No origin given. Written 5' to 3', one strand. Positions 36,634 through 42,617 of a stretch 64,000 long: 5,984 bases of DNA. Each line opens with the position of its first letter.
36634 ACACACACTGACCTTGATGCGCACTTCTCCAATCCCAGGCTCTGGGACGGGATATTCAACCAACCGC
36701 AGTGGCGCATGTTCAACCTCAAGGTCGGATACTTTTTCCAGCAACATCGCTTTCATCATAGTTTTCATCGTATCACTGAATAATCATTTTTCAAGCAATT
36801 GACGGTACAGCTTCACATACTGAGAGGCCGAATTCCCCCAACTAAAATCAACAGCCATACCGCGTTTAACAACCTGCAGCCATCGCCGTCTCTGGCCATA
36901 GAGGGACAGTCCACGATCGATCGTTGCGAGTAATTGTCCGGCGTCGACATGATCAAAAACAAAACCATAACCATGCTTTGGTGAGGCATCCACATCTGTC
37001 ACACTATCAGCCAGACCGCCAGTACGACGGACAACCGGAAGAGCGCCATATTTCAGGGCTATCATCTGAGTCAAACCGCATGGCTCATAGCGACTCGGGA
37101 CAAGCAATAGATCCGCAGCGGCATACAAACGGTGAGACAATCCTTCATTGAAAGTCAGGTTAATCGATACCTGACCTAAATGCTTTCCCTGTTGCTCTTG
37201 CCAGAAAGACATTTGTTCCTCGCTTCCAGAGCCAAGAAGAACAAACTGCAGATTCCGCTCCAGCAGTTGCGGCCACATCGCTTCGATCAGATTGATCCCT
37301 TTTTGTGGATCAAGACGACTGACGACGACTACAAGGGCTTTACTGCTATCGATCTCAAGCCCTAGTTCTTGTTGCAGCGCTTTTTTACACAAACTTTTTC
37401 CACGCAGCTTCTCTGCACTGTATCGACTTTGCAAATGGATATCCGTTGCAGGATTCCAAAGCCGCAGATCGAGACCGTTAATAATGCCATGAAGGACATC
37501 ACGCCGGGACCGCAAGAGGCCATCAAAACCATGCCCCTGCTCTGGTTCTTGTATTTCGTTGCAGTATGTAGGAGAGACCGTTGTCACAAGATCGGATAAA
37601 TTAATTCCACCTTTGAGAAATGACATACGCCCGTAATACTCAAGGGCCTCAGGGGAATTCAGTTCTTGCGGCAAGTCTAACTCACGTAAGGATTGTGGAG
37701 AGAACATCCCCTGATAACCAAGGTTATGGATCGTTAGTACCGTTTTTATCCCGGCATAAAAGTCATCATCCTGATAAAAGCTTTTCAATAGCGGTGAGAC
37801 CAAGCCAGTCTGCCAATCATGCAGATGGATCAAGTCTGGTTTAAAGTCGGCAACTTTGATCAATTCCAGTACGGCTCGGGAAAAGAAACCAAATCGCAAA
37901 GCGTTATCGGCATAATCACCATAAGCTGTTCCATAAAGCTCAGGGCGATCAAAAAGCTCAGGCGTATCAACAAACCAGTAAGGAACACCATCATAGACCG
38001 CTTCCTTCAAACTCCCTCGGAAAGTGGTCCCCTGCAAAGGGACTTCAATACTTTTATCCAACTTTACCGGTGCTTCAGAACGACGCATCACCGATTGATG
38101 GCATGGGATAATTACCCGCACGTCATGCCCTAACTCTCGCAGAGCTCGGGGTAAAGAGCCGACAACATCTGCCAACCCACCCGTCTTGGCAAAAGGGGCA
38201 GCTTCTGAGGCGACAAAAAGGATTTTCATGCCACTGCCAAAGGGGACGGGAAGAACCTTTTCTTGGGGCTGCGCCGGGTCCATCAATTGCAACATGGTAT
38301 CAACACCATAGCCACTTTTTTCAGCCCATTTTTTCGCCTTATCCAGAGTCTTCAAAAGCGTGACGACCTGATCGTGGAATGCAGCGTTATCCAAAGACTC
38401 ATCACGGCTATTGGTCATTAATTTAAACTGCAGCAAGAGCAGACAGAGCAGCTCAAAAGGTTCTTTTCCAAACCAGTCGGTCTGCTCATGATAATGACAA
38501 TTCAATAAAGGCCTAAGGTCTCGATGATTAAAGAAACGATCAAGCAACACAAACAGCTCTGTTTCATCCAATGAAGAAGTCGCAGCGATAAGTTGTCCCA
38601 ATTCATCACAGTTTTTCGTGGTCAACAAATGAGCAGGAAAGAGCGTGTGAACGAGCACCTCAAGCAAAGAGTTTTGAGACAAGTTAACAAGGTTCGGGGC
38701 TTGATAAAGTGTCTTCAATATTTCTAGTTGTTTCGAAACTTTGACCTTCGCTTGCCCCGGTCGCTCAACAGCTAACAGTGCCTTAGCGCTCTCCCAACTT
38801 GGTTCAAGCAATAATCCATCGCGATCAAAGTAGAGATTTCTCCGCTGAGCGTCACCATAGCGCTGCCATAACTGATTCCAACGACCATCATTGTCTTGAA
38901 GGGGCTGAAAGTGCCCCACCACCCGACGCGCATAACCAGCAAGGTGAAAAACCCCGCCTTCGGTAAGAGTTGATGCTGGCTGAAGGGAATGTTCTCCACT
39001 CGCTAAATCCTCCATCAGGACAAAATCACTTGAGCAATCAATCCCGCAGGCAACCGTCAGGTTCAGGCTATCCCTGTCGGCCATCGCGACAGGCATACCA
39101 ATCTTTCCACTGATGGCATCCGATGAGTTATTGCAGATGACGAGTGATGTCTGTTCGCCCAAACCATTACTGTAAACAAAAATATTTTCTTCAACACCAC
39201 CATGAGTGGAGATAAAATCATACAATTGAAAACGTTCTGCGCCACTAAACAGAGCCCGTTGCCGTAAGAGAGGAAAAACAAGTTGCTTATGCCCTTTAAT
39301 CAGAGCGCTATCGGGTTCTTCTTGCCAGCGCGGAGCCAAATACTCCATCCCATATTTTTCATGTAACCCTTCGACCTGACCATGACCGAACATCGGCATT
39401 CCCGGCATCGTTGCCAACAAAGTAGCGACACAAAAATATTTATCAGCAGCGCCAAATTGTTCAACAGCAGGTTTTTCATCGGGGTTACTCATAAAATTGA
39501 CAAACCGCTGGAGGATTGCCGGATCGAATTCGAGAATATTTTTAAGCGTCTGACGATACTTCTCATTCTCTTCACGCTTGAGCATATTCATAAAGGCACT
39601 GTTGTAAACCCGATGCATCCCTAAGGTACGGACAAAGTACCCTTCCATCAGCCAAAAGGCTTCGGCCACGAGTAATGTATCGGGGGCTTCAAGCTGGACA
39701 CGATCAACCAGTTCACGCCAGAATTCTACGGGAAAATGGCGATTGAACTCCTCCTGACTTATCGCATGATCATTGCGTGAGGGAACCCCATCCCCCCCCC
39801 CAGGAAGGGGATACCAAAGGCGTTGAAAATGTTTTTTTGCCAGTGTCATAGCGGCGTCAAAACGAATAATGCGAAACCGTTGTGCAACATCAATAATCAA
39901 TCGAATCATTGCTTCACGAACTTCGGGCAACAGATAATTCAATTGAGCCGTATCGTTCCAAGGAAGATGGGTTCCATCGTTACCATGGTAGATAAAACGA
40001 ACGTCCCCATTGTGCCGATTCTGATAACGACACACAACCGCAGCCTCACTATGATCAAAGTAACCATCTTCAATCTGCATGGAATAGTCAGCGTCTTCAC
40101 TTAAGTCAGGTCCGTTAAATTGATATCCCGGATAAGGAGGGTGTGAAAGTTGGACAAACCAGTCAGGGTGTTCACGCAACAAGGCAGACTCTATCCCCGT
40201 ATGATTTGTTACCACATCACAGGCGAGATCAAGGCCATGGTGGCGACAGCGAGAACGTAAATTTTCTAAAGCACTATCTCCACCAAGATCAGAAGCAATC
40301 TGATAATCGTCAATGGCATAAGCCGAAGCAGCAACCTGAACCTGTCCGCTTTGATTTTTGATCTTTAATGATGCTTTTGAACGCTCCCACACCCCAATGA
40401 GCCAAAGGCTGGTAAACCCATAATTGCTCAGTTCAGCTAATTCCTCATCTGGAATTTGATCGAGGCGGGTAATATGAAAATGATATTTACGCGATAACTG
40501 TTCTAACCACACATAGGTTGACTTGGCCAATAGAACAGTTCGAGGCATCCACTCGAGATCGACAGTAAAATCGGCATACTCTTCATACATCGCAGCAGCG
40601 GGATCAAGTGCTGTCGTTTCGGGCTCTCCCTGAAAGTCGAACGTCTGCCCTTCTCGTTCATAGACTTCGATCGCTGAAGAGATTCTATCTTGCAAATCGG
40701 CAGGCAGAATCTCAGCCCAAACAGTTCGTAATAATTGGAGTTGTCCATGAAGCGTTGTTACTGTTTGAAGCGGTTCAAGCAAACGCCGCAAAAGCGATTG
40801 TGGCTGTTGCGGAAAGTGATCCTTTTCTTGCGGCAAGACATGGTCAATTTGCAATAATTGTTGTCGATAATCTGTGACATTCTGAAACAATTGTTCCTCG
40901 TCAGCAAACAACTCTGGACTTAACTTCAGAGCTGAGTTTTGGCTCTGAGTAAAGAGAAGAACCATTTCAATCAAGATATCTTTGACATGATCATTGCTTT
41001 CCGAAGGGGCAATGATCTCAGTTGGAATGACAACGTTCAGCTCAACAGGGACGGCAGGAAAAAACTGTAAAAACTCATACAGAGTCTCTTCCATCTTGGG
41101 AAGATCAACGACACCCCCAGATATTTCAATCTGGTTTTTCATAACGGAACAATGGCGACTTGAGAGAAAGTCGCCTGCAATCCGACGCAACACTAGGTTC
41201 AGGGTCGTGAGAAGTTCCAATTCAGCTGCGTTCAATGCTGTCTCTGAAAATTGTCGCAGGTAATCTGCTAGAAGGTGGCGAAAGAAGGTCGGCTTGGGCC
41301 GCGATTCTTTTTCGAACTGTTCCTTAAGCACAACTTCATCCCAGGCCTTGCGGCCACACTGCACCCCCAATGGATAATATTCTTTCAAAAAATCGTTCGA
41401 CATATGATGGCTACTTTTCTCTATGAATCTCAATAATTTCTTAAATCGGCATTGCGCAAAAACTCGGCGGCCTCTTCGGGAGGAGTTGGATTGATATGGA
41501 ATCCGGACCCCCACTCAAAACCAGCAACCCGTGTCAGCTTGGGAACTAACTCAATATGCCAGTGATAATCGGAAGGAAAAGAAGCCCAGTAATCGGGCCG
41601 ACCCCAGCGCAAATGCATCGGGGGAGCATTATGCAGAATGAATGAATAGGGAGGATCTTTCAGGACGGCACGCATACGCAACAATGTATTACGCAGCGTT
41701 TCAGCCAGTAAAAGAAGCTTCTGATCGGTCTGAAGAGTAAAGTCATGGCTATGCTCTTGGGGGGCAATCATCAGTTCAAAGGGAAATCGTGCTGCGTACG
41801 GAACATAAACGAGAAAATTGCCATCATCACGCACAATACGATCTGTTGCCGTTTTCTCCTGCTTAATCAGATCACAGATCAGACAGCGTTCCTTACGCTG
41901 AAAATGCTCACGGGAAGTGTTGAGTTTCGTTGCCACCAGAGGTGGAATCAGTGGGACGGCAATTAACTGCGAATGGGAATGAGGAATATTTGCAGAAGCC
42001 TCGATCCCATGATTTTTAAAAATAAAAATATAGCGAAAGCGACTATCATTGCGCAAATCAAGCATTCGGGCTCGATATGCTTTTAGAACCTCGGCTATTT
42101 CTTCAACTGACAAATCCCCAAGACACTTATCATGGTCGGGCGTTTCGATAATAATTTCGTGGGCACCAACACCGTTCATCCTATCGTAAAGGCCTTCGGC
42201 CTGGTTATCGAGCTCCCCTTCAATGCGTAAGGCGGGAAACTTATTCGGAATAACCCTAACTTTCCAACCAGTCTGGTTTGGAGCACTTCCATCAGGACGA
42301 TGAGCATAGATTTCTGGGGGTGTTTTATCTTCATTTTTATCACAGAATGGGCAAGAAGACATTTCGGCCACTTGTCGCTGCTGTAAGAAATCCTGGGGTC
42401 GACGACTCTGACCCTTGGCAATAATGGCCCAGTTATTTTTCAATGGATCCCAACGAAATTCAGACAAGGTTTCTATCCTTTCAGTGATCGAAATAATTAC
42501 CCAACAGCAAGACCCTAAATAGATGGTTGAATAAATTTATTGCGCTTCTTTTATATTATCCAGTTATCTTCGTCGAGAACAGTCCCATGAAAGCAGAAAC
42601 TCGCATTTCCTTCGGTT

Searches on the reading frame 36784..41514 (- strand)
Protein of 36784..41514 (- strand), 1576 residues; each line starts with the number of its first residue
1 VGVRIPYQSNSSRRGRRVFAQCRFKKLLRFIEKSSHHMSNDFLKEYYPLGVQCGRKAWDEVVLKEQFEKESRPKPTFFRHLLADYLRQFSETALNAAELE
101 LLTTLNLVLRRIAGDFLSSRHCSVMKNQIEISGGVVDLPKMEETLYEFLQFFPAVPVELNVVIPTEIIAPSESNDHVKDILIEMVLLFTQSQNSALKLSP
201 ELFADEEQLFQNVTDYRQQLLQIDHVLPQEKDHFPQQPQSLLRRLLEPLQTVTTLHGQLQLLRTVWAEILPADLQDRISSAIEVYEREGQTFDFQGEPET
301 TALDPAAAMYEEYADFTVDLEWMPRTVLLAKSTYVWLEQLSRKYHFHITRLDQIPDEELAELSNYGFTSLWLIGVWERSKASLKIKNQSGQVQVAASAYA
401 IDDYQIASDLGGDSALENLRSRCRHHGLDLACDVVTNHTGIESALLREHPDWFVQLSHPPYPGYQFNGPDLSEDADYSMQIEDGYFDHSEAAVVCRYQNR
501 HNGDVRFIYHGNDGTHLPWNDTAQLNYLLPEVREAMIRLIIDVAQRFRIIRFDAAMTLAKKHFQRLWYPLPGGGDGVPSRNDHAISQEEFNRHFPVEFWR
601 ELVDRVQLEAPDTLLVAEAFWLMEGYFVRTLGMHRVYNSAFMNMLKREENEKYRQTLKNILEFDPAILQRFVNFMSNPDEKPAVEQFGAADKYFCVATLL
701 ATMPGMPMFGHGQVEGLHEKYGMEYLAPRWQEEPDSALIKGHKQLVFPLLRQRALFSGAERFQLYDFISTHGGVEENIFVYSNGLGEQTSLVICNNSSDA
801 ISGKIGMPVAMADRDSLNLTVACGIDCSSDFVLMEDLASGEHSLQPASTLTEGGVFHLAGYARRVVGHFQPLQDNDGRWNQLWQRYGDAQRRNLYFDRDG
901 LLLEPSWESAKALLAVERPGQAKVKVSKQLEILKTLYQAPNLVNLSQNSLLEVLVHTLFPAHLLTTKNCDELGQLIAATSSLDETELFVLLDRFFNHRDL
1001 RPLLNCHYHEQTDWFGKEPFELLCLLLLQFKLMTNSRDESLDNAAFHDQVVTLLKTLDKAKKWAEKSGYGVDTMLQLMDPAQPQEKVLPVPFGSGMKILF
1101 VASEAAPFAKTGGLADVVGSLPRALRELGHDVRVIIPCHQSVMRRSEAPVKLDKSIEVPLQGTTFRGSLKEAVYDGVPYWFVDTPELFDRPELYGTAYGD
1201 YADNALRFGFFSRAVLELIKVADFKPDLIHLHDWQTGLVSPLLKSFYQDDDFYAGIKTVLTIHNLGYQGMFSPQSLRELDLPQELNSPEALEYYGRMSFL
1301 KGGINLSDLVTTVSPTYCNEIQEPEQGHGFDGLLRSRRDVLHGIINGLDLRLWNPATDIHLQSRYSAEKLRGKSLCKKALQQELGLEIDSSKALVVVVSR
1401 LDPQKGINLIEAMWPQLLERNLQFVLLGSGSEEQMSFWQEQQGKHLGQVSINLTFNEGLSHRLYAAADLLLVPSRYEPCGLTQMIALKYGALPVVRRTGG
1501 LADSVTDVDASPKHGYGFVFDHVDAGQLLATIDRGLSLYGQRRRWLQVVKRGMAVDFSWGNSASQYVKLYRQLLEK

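Call 40: search_protein_families(library=ncbifam, proteins=[window:36784-41514:-], max_evalue=0.00001)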
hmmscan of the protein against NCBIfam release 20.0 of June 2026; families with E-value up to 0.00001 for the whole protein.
window:36784-41514:- (1576 aa): 17 families
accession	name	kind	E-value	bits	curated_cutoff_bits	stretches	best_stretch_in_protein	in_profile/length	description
TIGR02095.1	glgA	subfamily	3.6e-171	570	328.45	1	1096-1573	1-477/477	glycogen/starch synthase, ADP-glucose type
NF001898.0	PRK00654.1-1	equivalog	2.4e-156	521.1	603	1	1096-1574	1-476/477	glycogen synthase GlgA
NF001903.0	PRK00654.2-2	equivalog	3.1e-152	507.6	616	1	1096-1573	1-478/482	glycogen synthase GlgA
NF001899.0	PRK00654.1-2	equivalog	1.9e-149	498.1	459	1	1096-1575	1-477/478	glycogen synthase GlgA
NF010699.0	PRK14099.1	equivalog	3.9e-130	434.6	762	1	1096-1575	4-481/485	glycogen synthase GlgA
NF001905.0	PRK00654.2-4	subfamily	1.5e-123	412.9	560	1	1096-1573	1-486/489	glycogen synthase GlgA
NF001900.0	PRK00654.1-3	equivalog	6.3e-117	390.9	509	1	1096-1574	1-455/481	glycogen synthase GlgA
NF001901.0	PRK00654.1-5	equivalog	2.4e-114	382.6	649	1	1094-1575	22-493/502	glycogen synthase GlgA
NF001906.0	PRK00654.2-5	equivalog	7.9e-110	368.1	870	1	1096-1574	6-484/485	glycogen synthase GlgA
NF001902.0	PRK00654.2-1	equivalog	4.1e-105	352.1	845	1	1096-1573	1-489/492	glycogen synthase GlgA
NF010698.0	PRK14098.1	equivalog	1.6e-100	337.1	754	1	1095-1576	5-489/489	starch synthase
NF001904.0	PRK00654.2-3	equivalog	3.5e-77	260.1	577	1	1096-1574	1-475/475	glycogen synthase GlgA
NF038295.1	EPS_HpsP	equivalog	1.5e-11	44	550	1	1383-1574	198-388/388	hormogonium polysaccharide biosynthesis glycosyltransferase HpsP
TIGR02149.1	glgA_Coryne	subfamily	1.4e-09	37.6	302.4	1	1386-1573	198-390/391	glycogen synthase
NF041321.1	Alpha-amyl_MalA_Halo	equivalog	9e-08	30.9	875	0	595-720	431-558/666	alpha-amylase MalA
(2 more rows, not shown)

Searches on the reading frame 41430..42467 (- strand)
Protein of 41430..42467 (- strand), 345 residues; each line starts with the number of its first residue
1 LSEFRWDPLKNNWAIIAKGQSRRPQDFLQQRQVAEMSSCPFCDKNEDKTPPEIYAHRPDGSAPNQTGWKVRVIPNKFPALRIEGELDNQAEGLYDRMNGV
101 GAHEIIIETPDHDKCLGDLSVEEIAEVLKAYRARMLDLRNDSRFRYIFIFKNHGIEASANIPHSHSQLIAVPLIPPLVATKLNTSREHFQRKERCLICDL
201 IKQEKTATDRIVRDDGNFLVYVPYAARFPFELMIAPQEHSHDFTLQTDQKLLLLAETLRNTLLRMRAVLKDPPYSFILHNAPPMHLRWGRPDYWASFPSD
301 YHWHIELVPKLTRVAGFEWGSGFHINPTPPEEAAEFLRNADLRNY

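Call 40: search_protein_families(library=ncbifam, proteins=[window:41430-42467:-], max_evalue=0.00001)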
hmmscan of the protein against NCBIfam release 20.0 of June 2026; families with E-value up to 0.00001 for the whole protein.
window:41430-42467:- (345 aa): 2 families
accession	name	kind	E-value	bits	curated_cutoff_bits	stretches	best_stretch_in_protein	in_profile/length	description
NF008724.0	PRK11720.1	equivalog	7.9e-41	140.3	448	1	5-316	13-308/348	UDP-glucose--hexose-1-phosphate uridylyltransferase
TIGR00209.1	galT_1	equivalog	2.1e-30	105.9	102.1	1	4-282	13-285/349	galactose-1-phosphate uridylyltransferase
